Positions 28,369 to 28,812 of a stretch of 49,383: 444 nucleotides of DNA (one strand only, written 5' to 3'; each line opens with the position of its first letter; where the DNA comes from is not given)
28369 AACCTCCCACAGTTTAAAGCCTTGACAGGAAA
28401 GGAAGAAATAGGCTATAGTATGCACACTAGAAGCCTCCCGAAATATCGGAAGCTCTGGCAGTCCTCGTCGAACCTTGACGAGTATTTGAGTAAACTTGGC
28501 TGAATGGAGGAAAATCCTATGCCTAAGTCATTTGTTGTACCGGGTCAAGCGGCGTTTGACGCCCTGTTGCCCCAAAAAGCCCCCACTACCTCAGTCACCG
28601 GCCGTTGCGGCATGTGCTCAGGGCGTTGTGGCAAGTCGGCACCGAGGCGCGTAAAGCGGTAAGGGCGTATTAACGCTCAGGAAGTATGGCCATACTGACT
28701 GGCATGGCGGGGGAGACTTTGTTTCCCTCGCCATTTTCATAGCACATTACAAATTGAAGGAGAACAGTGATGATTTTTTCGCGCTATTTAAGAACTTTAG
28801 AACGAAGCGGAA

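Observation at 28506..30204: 47-aa Cys-rich peptide plus radical SAM/SPASM enzyme: RiPP-like pair inside the defence island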

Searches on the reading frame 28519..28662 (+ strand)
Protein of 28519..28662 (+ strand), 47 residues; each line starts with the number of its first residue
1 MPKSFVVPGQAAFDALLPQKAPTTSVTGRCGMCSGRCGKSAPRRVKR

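Call 3: search_protein_families(library=pfam, proteins=[window:28519-28662:+], max_evalue=0.01)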
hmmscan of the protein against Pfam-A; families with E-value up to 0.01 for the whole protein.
window:28519-28662:+ (47 aa): 0 families

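Call 4: search_protein_families(library=ncbifam, proteins=[window:28519-28662:+], max_evalue=0.01)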
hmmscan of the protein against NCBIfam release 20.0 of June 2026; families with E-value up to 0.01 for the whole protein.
window:28519-28662:+ (47 aa): 0 families

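Call 33: search_protein_families(library=padloc, proteins=[window:28519-28662:+], max_evalue=0.01)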
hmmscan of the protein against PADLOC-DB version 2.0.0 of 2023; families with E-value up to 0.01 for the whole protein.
window:28519-28662:+ (47 aa): 0 families

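Call 51: find_homologous_proteins(query=A4, max_evalue=0.01)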
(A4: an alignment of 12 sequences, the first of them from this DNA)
Query A4 (12 sequences) (47 aa, profile of the alignment): 13 proteins with E <= 0.01 among 1386 candidates.
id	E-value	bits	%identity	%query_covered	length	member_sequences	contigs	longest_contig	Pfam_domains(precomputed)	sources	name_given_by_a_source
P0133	9.1e-16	75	53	91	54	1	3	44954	-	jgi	jgi:hypothetical protein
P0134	3.2e-14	70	39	91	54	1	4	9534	-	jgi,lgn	-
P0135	3.4e-14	70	55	89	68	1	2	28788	-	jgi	-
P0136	8.3e-14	69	49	91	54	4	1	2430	-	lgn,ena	-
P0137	1.6e-13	68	48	94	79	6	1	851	-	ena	-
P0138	3.0e-13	67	49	91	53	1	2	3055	-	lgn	-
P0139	5.2e-13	66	46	79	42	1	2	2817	-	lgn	-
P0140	8.1e-13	66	51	91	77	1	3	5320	-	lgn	-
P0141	1.3e-12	65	47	64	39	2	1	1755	-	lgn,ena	-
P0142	2.7e-12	64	57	100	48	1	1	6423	-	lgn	-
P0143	7.3e-11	59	51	94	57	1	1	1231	-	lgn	-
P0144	7.8e-11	59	60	91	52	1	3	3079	-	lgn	-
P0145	2.5e-6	45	43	64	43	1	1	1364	-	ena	-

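Call 97: search_protein_families(library=ncbifam, alignment_id=A4, max_evalue=10)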
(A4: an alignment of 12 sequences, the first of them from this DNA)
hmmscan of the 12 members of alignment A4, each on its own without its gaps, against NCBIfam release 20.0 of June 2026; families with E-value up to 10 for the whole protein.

A. member 1, seq(47 aa): 0 families

B. families by the number of members that match (of 12 scanned): 0 families
